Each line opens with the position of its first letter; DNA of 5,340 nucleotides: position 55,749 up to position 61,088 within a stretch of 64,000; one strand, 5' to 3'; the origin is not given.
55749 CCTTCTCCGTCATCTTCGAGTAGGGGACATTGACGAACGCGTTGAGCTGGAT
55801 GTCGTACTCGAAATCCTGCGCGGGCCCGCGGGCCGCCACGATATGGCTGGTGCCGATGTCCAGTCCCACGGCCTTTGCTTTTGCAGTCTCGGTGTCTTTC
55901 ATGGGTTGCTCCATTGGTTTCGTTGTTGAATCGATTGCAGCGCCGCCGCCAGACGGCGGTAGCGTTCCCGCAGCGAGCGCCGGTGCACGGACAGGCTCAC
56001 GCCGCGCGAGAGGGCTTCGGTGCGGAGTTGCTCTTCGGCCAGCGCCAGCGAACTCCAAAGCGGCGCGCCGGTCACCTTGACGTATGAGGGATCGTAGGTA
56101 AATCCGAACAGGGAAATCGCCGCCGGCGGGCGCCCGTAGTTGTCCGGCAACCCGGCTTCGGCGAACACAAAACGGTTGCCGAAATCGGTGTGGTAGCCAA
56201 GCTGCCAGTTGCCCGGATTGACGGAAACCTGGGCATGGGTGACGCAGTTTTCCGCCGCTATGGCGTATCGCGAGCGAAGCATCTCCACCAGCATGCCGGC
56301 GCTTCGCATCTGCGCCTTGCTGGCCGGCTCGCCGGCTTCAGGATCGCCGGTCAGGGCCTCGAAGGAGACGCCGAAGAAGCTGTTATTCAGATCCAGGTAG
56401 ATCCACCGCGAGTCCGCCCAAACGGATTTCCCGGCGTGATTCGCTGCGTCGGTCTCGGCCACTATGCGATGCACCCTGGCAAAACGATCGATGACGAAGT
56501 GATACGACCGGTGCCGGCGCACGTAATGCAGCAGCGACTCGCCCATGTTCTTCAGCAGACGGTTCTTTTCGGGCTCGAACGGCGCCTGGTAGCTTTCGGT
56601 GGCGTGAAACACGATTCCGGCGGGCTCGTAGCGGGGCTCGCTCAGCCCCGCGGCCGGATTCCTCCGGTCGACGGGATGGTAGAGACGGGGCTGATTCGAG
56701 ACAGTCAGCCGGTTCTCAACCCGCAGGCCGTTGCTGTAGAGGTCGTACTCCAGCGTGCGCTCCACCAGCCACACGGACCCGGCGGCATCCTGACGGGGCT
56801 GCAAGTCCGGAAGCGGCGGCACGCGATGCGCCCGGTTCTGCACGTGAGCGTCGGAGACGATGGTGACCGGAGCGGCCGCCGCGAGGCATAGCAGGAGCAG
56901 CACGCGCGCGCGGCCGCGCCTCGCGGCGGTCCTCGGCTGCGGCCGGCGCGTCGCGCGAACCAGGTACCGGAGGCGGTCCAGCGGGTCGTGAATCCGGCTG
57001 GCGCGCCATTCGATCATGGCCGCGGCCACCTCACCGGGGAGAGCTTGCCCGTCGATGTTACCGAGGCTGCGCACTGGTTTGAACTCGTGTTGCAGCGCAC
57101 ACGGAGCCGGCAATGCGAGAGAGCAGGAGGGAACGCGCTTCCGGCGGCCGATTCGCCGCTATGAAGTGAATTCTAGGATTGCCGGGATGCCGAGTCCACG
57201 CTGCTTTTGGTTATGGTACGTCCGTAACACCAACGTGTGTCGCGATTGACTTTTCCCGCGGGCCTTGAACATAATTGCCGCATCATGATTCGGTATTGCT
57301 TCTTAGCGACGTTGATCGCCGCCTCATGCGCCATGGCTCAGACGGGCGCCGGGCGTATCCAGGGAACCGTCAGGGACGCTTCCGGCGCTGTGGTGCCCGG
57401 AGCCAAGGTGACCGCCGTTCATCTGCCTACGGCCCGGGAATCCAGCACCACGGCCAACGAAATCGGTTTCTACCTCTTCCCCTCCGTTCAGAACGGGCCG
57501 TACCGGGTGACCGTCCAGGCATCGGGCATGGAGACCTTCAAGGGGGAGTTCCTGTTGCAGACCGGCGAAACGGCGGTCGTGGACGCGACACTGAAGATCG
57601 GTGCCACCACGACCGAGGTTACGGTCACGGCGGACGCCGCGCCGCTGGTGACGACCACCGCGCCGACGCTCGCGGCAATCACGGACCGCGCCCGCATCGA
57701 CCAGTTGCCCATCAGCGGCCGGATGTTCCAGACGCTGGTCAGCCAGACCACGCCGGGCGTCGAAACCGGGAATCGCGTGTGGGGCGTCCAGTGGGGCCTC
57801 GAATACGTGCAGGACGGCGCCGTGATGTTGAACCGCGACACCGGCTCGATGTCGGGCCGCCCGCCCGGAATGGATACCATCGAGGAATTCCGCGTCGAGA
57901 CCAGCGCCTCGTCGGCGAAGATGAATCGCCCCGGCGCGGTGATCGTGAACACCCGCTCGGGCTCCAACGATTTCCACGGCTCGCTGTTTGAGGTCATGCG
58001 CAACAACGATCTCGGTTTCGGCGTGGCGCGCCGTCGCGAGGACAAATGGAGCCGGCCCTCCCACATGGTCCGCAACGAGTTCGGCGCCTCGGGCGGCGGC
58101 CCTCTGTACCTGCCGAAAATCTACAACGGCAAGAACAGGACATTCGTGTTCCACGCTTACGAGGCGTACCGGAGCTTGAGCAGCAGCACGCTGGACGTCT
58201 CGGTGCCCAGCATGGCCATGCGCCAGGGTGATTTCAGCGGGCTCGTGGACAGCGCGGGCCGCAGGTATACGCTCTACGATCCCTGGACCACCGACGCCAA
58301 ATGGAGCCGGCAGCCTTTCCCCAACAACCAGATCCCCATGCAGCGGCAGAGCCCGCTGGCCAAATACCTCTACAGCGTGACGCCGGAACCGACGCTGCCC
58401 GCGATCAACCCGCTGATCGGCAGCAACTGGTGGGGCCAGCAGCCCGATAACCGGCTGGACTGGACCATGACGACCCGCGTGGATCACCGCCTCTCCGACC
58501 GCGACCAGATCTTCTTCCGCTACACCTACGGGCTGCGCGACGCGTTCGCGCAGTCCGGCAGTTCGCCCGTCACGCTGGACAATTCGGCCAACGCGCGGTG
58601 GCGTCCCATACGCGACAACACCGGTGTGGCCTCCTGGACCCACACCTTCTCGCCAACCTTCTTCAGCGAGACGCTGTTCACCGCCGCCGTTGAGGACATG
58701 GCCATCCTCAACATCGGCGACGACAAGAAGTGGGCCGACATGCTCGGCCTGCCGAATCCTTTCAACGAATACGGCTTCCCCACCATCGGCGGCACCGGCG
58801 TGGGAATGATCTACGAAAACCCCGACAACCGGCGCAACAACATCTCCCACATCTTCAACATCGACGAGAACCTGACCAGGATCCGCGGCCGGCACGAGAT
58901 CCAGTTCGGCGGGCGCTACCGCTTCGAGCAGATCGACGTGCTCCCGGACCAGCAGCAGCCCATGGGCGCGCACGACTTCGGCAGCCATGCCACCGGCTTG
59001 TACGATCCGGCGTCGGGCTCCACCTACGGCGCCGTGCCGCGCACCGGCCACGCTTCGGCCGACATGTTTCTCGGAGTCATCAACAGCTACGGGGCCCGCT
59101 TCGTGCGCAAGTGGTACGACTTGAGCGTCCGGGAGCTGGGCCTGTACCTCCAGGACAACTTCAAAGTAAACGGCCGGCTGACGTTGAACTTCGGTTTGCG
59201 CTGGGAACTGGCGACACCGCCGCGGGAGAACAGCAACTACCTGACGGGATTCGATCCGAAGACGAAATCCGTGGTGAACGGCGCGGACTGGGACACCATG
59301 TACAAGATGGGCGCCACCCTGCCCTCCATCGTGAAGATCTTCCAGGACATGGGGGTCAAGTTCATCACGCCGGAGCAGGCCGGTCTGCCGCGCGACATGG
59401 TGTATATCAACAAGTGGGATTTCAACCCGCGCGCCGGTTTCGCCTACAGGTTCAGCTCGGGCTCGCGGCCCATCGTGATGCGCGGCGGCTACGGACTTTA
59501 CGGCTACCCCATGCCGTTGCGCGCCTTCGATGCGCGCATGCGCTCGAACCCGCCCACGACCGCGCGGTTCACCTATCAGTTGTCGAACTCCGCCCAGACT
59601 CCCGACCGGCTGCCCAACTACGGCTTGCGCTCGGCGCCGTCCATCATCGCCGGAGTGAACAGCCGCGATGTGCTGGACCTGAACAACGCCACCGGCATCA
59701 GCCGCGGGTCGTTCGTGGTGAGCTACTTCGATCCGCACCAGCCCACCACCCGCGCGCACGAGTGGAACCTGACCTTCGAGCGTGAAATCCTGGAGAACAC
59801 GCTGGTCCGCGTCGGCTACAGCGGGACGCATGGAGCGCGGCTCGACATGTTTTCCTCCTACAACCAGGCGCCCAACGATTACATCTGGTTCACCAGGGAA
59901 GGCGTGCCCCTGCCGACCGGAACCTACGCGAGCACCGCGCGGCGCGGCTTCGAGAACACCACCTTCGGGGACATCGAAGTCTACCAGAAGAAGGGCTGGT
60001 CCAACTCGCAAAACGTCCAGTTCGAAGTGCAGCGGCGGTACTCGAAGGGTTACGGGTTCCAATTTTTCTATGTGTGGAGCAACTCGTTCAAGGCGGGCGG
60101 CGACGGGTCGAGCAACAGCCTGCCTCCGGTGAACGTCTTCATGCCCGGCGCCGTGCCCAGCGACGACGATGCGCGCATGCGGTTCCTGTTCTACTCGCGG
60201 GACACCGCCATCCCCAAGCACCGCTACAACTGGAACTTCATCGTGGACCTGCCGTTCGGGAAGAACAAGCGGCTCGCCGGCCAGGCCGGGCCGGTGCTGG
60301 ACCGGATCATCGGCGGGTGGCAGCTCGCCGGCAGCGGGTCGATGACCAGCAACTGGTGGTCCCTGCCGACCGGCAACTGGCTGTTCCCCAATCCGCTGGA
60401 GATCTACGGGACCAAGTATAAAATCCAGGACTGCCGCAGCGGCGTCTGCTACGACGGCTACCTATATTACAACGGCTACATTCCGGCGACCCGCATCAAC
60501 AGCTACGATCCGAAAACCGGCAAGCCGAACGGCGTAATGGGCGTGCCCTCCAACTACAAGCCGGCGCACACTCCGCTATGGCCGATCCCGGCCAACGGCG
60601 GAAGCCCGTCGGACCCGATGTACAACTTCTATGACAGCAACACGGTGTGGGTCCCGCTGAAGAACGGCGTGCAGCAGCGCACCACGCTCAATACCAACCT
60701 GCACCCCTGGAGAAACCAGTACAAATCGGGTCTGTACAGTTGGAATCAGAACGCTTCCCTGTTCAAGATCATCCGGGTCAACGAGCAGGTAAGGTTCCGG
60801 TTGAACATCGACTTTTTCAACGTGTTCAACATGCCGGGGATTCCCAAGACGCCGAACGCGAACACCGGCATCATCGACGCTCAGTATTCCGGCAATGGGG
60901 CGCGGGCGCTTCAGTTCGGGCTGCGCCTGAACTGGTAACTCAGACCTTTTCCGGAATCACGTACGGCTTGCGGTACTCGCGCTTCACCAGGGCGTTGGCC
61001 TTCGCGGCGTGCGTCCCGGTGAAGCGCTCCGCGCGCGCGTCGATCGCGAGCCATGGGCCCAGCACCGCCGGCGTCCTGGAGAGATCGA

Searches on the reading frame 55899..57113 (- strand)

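Call 62: search_protein_families(library=pfam, proteins=[window:55899-57113:-], max_evalue=0.00001)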
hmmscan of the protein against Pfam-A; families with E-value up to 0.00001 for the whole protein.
window:55899-57113:- (404 aa): 1 family
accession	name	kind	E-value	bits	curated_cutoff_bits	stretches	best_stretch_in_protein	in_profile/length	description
PF01510.30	Amidase_2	-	3.3e-13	50.5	26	1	163-297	4-126/131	N-acetylmuramoyl-L-alanine amidase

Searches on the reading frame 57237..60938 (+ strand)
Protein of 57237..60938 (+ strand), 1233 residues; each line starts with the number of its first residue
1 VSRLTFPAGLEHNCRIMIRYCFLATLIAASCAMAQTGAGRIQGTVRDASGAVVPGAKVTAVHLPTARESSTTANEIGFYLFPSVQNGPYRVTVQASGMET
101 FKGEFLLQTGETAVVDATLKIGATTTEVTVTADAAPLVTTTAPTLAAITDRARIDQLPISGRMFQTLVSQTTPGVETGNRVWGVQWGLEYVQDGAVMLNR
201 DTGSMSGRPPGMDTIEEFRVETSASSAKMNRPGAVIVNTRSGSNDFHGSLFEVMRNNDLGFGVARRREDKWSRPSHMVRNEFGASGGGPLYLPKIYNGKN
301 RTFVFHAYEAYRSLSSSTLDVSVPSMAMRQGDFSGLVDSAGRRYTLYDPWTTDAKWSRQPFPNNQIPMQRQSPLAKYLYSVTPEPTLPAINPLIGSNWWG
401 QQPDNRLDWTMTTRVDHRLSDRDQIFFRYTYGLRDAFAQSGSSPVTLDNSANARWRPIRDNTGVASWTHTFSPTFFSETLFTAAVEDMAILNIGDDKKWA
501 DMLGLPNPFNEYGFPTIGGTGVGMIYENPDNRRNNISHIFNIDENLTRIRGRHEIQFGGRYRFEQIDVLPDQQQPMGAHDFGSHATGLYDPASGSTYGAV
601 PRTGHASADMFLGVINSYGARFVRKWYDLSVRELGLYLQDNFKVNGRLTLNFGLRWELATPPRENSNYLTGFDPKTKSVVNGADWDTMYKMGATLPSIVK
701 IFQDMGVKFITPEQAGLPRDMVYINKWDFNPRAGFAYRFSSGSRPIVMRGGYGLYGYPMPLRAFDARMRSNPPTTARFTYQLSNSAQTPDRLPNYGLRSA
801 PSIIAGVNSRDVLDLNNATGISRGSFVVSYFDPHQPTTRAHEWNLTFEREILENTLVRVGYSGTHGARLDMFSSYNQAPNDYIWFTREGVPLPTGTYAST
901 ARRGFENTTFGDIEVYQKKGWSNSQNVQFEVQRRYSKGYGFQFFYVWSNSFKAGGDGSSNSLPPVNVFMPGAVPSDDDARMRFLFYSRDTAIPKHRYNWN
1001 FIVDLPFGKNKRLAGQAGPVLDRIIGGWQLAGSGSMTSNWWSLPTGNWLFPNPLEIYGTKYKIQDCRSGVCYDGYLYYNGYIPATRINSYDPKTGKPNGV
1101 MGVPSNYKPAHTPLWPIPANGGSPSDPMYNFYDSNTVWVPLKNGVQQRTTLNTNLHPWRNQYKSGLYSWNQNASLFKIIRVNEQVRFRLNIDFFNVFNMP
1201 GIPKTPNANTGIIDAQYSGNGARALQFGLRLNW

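Call 62: search_protein_families(library=pfam, proteins=[window:57237-60938:+], max_evalue=0.00001)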
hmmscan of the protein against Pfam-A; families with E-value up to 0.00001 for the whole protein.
window:57237-60938:+ (1233 aa): 2 families
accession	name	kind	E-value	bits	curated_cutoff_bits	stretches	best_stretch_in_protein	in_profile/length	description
PF25183.1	OMP_b-brl_4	-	1e-148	497.7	30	1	239-1038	2-709/838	Outer membrane beta barrel domain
PF13620.12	CarboxypepD_reg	-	2.5e-19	69.8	32.3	1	41-120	2-82/82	Carboxypeptidase regulatory-like domain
